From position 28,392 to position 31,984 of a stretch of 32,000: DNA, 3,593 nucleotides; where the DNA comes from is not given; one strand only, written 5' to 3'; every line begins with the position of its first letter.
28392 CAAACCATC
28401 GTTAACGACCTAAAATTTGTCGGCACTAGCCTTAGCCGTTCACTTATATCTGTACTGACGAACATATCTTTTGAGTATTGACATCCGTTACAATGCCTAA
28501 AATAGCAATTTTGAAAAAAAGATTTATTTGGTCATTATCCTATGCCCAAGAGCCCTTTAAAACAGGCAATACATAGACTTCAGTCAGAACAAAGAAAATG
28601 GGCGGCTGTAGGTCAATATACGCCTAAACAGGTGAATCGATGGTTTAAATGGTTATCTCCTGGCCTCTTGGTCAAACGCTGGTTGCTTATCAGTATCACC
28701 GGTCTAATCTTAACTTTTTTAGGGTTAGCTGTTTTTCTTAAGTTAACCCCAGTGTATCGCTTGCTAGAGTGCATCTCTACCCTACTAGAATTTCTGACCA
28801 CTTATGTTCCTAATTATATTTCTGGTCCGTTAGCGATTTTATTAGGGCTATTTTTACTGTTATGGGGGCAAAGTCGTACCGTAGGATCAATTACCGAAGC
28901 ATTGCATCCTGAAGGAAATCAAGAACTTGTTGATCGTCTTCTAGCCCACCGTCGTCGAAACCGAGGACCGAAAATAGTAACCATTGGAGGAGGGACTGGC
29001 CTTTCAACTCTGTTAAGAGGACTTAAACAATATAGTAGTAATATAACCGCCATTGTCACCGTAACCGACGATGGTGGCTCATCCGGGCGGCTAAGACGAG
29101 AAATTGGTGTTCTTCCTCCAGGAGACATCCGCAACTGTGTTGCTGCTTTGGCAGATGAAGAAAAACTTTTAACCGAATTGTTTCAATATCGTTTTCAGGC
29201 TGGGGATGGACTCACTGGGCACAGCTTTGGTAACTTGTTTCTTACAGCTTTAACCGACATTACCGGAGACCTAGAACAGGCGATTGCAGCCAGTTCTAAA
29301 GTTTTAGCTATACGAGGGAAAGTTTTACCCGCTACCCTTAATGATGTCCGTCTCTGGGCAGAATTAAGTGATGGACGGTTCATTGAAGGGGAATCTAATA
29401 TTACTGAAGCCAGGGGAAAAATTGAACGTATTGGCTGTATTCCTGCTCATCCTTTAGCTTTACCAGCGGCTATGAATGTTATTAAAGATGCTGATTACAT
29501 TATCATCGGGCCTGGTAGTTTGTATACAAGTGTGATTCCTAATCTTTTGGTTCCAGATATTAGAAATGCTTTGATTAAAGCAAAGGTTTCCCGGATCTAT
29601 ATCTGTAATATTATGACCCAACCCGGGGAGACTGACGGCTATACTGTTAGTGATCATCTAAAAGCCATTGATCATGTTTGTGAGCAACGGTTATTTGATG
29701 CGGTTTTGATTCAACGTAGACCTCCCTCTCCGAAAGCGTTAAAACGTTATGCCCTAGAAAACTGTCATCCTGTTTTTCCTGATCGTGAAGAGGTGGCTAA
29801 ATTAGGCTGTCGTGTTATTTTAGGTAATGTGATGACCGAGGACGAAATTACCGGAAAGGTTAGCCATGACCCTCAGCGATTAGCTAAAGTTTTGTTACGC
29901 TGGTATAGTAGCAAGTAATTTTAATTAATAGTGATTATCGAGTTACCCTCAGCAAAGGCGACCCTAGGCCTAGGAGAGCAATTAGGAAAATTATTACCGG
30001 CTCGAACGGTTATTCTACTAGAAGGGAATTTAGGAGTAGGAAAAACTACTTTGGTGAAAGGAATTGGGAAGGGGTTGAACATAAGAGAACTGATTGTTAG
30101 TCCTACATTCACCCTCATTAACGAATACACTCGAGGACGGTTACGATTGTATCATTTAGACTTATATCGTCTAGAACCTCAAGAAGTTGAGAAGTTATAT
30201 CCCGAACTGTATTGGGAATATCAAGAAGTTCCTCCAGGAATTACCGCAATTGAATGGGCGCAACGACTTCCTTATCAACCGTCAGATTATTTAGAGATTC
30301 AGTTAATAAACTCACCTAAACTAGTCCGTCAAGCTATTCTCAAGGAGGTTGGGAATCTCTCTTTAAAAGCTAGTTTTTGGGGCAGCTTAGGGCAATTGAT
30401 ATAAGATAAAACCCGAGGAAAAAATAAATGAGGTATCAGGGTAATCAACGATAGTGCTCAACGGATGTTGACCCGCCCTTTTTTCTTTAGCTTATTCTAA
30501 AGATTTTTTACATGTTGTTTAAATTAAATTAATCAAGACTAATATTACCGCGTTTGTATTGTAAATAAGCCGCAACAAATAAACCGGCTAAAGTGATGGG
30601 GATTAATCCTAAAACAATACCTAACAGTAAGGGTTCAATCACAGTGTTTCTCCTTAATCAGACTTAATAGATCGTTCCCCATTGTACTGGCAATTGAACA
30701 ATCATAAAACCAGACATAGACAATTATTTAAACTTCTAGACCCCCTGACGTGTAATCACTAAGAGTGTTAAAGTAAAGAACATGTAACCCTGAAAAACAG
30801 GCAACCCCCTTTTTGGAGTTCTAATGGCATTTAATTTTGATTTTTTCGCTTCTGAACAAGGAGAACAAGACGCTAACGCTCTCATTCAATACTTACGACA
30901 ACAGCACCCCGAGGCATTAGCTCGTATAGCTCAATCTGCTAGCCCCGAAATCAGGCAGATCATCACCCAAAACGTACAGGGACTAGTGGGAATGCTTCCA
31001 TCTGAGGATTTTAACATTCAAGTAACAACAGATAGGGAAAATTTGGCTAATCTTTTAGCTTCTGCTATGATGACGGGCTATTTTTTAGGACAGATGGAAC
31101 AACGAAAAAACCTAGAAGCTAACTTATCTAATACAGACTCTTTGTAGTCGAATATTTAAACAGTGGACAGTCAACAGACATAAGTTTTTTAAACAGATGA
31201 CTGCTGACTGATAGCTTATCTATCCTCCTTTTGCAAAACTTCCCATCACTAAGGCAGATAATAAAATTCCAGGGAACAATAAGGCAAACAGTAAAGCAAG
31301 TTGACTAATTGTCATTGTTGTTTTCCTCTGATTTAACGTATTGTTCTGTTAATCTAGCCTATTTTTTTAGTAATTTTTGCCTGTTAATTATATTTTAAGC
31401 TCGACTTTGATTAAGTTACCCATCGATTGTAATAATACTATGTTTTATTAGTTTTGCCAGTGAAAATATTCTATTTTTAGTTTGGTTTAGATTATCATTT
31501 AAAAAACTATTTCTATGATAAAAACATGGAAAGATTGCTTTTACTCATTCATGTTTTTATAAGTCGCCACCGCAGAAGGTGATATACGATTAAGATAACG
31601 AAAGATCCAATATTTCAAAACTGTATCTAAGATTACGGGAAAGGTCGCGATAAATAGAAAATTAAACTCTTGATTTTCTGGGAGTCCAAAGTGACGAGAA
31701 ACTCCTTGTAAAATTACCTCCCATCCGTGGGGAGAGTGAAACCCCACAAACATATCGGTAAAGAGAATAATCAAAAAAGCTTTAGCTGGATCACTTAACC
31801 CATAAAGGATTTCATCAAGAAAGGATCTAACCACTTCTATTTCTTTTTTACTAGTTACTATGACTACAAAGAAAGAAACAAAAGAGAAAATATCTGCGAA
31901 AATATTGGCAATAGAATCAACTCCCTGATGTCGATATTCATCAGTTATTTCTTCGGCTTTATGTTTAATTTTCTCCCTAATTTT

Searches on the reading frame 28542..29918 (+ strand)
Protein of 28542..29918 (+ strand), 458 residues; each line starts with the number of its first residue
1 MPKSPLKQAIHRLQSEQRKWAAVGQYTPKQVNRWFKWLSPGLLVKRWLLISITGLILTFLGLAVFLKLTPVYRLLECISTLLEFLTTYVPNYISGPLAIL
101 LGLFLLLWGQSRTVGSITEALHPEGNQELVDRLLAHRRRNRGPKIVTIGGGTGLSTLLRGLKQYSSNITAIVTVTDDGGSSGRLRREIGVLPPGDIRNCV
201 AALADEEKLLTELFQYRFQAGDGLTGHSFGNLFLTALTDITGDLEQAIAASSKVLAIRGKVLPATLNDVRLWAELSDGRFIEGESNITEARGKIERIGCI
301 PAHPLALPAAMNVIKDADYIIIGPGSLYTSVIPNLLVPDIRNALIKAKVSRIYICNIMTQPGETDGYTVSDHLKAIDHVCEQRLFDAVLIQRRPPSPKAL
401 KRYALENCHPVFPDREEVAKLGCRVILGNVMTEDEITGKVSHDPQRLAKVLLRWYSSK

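Call 9: search_protein_families(library=ncbifam, proteins=[window:28542-29918:+], max_evalue=0.00001)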
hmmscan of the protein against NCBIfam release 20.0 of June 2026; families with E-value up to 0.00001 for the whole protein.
window:28542-29918:+ (458 aa): 3 families
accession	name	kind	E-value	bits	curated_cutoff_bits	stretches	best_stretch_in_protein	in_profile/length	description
TIGR01826.1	CofD_related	subfamily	3.4e-113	378.2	196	1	145-453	1-307/310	uridine diphosphate-N-acetylglucosamine-binding protein YvcK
TIGR04357.1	CofD_rel_GAK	hypoth_equivalog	3.2e-37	128.8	340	2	224-452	133-367/368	GAK system CofD-like protein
TIGR01819.1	F420_cofD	equivalog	3e-06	26.4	257.45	0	308-349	180-221/301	2-phospho-L-lactate transferase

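Call 10: find_related_loci(query=window:28542-29918:+, collection=genome_contigs, flank=10000)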
Query window:28542-29918:+ (458 aa) in genome_contigs; peptide patterns used: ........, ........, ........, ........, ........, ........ (x = any residue, [..] = any of these).
599 stretches matched a pattern (row limit reached: there are more); 558 encode a relative of the query (tblastn E <= 1e-3); the best 80 are kept; 80 distinct loci.
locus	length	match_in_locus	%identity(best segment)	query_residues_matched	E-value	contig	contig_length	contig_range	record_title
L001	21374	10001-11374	98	1-458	0e+0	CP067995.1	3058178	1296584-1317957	MAG: cyanobacterium endosymbiont of Rhopalodia gibba isolate 17Bon1-SB chromosome, complete genome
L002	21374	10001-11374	96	1-458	0e+0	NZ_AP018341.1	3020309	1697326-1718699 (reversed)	Cyanobacterium endosymbiont of Rhopalodia gibberula isolate cyanobacterium endosymbiont of Rhopalodia gibberula isolate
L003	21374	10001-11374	89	1-458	0e+0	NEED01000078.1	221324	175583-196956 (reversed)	Unicellular cyanobacterium SU2 NODE_7_length_221324_cov_74.5062_comp, whole genome shotgun sequence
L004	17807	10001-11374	84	1-458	0e+0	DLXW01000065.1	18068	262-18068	MAG TPA_asm: Cyanothece sp. UBA12306 contig_6600, whole genome shotgun sequence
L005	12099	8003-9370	77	1-456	0e+0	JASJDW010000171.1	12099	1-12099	MAG: Crocosphaera sp. isolate MO_192.B18 MO_192.c_2075, whole genome shotgun sequence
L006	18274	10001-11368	75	1-455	0e+0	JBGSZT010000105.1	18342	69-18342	MAG: Synechocystis sp. isolate JTS-AC55 k141_372467, whole genome shotgun sequence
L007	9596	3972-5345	75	1-458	0e+0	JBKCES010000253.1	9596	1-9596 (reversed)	MAG: Cyanobacteriota bacterium isolate samp_483_metadecoder_869 samp_483_770486, whole genome shotgun sequence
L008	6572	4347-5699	72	8-458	0e+0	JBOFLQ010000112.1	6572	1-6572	MAG: Xenococcaceae cyanobacterium isolate WFFMC_MAG_336 k139_57811_flag=0_multi=10.8834_len=6572, whole genome shotgun s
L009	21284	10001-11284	71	30-457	0e+0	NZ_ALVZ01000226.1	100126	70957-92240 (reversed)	Xenococcus sp. PCC 7305 scaffold_00226, whole genome shotgun sequence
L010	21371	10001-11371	69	1-457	0e+0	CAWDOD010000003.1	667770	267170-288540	MAG: uncultured cyanobacterium isolate MFD03250.bin.1.52 genome assembly, contig: contig_15155, whole genome shotgun seq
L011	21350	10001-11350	68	8-457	0e+0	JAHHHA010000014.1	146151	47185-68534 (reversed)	MAG: Cyanosarcina radialis HA8281-LM2 scaffold_85_c1, whole genome shotgun sequence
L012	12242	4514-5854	69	4-456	0e+0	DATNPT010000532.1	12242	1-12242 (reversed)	MAG TPA_asm: Chroococcales cyanobacterium isolate SMAG_U16488 k141_5600850, whole genome shotgun sequence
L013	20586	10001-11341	67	4-456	0e+0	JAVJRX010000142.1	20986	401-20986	MAG: Coleofasciculus sp. G1-WW12-02 k141_64350, whole genome shotgun sequence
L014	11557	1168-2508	67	4-456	0e+0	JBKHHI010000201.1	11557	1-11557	MAG: Coleofasciculus sp. isolate D1M07_1 NODE_4095_length_11557_cov_16.903930, whole genome shotgun sequence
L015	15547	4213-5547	69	6-456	0e+0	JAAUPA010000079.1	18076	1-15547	MAG: Leptolyngbyaceae cyanobacterium CSU_1_4 NODE_835_length_18076_cov_2.13098, whole genome shotgun sequence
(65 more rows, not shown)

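Call 17: search_protein_families(library=ncbifam, proteins=[L003:3489-4685:+], max_evalue=0.00001)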
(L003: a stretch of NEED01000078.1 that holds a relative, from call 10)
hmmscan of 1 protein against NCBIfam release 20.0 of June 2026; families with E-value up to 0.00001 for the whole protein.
L003:3489-4685:+ (398 aa): 4 families
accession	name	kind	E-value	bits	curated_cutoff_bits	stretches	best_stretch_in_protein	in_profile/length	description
NF006807.0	PRK09325.1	subfamily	9.7e-34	116.7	269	1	71-302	3-237/283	coenzyme F420-reducing hydrogenase subunit beta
TIGR03289.1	frhB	equivalog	5.6e-33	114.2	331.5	1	72-299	1-231/275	coenzyme F420 hydrogenase subunit beta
NF040616.1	F420_dehyd_FpoF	exception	6.2e-19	68.2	475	1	86-308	87-301/337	F420H2 dehydrogenase subunit FpoF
NF006808.0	PRK09326.1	equivalog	3.3e-18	65.6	444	1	78-308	82-302/341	F420H2 dehydrogenase subunit F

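Call 18: search_protein_families(library=pfam, proteins=[L003:3489-4685:+], max_evalue=0.001)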
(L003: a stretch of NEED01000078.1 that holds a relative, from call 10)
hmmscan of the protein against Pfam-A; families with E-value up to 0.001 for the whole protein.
L003:3489-4685:+ (398 aa): 2 families
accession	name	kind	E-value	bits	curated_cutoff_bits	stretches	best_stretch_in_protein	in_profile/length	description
PF04432.18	FrhB_FdhB_C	-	7.2e-31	107.5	23.3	1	162-308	2-146/150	Coenzyme F420 hydrogenase/dehydrogenase, beta subunit C terminus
PF04422.18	FrhB_FdhB_N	-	2e-24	85.9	22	1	78-154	1-78/78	Coenzyme F420 hydrogenase/dehydrogenase, beta subunit N-term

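Call 24: find_encoding_contigs(protein=window:28542-29918:+, flank=3000, max_places=4)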
Protein window:28542-29918:+ (458 aa): 2 contigs read that carry it; 2 places shown.
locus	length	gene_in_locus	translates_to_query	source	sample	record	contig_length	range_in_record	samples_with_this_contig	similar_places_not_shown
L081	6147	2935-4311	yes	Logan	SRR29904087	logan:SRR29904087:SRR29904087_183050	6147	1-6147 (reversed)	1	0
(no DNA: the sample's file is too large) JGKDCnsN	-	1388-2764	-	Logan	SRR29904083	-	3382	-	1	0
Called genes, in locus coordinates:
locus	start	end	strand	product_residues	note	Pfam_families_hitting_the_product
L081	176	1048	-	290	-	PF01263:Aldose_epim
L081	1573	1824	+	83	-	-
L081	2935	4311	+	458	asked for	PF01933:CofD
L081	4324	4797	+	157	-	PF02367:TsaE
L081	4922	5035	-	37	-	PF02529:PetG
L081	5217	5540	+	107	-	PF05542:DUF760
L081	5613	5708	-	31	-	-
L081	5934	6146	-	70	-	?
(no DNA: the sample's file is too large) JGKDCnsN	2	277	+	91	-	?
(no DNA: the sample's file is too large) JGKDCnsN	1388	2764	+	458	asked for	PF01933:CofD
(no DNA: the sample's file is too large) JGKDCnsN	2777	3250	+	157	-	PF02367:TsaE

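Call 36: search_solved_structures(query=L003:3489-4685:+, max_evalue=0.001, show_alignments=1)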
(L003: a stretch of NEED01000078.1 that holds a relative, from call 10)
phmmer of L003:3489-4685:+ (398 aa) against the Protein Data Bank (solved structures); distinct sequences matched with E-value up to 0.001: 11.
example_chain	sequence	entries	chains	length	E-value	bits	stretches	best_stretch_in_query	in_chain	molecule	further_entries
5dqr_A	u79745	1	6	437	5.7e-142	476.6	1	8-394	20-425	7-hydroxymethyl chlorophyll a reductase, chloroplastic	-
6qgr_B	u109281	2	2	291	1.4e-23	86.8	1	69-297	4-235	Coenzyme F420 hydrogenase subunit beta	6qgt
6qii_B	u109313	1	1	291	1.4e-23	86.8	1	69-297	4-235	Coenzyme F420 hydrogenase subunit beta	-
8riu_B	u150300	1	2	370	2.8e-21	79.3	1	67-301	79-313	Coenzyme F420 hydrogenase/dehydrogenase, beta subunit C terminus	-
9r51_B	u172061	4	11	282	1.3e-19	73.8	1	72-300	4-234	F420-reducing [NiFe]-hydrogenase from Methanothermococcus thermolithotrophicus subunit bet | F420-reducing [NiFe]-hydrogenase from Methanothermococcus thermolit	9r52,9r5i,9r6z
3zfs_C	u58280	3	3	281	5.6e-18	68.4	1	72-297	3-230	F420-REDUCING HYDROGENASE, SUBUNIT BETA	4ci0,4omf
8rja_E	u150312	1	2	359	8.6e-17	64.5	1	84-303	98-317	Coenzyme F420 hydrogenase/dehydrogenase, beta subunit C terminus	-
9tn7_A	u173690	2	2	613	6e-11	45.3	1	85-322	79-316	Coenzyme F420 hydrogenase/dehydrogenase beta subunit domain protein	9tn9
7np8_A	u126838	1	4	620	2.2e-09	40.1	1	84-179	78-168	Coenzyme F420-dependent sulfite reductase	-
7npa_A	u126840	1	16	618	4.7e-09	39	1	86-303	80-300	Coenzyme F420-dependent sulfite reductase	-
8rvu_E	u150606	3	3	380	5.9e-08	35.4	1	91-297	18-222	Formate dehydrogenase, beta subunit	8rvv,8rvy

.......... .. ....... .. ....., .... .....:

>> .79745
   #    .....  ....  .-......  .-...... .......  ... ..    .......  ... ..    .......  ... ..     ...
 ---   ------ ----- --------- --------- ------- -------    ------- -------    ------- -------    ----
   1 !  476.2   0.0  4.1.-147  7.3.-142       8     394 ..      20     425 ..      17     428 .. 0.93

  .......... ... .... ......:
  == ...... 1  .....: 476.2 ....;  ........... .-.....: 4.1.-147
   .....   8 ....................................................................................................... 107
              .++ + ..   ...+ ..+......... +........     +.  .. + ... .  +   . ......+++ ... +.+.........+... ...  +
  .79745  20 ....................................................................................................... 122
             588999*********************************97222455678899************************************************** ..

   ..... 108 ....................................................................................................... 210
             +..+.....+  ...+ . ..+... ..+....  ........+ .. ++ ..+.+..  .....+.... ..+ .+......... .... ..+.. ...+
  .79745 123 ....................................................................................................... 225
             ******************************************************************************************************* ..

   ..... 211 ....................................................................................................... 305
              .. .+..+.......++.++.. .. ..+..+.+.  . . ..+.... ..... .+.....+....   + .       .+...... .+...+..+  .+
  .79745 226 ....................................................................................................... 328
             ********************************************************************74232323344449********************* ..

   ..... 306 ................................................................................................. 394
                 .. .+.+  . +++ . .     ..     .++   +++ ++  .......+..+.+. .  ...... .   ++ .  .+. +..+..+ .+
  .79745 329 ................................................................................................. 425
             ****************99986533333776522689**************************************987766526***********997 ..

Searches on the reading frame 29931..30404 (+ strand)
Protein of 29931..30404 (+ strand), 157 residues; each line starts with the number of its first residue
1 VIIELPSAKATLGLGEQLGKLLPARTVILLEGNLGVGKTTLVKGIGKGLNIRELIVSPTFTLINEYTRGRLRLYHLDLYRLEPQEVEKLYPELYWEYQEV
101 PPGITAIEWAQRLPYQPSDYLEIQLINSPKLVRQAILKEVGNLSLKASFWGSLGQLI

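Call 9: search_protein_families(library=ncbifam, proteins=[window:29931-30404:+], max_evalue=0.00001)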
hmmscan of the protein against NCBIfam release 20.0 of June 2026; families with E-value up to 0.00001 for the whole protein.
window:29931-30404:+ (157 aa): 2 families
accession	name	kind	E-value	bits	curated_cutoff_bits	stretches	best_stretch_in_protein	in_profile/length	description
TIGR00150.1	T6A_YjeE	equivalog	2.4e-35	121.3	60.1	1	5-127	2-122/135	tRNA (adenosine(37)-N6)-threonylcarbamoyltransferase complex ATPase subunit type 1 TsaE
NF007931.0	PRK10646.1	equivalog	1.2e-19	70.7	246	1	2-126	5-127/153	tRNA (adenosine(37)-N6)-threonylcarbamoyltransferase complex ATPase subunit type 1 TsaE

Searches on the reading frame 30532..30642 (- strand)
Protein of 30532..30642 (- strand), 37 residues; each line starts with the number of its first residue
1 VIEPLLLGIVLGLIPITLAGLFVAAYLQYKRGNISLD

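Call 47: search_protein_families(library=pfam, proteins=[window:30532-30642:-], max_evalue=0.01)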
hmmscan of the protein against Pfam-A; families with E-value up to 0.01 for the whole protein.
seq(37 aa): 1 family
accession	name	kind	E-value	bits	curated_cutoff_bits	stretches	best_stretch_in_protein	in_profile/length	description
PF02529.20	PetG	-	1.2e-23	83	23.7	1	1-33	1-33/36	Cytochrome B6-F complex subunit 5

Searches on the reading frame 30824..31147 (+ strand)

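Call 9: search_protein_families(library=ncbifam, proteins=[window:30824-31147:+], max_evalue=0.00001)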
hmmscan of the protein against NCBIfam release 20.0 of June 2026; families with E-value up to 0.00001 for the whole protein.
window:30824-31147:+ (107 aa): 0 families

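Call 18: search_protein_families(library=pfam, proteins=[window:30824-31147:+], max_evalue=0.001)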
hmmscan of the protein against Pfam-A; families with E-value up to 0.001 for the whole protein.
window:30824-31147:+ (107 aa): 1 family
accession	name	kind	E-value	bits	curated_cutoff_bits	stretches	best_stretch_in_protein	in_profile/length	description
PF05542.16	DUF760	-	1.3e-30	106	20.2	1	20-101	2-83/83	Protein of unknown function (DUF760)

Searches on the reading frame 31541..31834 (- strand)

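Call 9: search_protein_families(library=ncbifam, proteins=[window:31541-31834:-], max_evalue=0.00001)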
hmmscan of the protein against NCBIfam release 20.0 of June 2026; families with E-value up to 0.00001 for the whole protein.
window:31541-31834:- (97 aa): 4 families
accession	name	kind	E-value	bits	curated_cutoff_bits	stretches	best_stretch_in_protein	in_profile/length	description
NF002703.0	PRK02507.1-1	subfamily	5.7e-70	236.9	526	1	1-97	351-447/447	proton extrusion protein PcxA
NF002706.0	PRK02507.1-5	equivalog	4.3e-64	217.7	596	1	2-97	374-469/469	proton extrusion protein PcxA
NF002705.0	PRK02507.1-4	equivalog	1e-50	172.8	625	1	2-96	285-379/382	proton extrusion protein PcxA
NF002704.0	PRK02507.1-2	equivalog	6e-41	140.8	570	1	2-96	315-409/410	proton extrusion protein PcxA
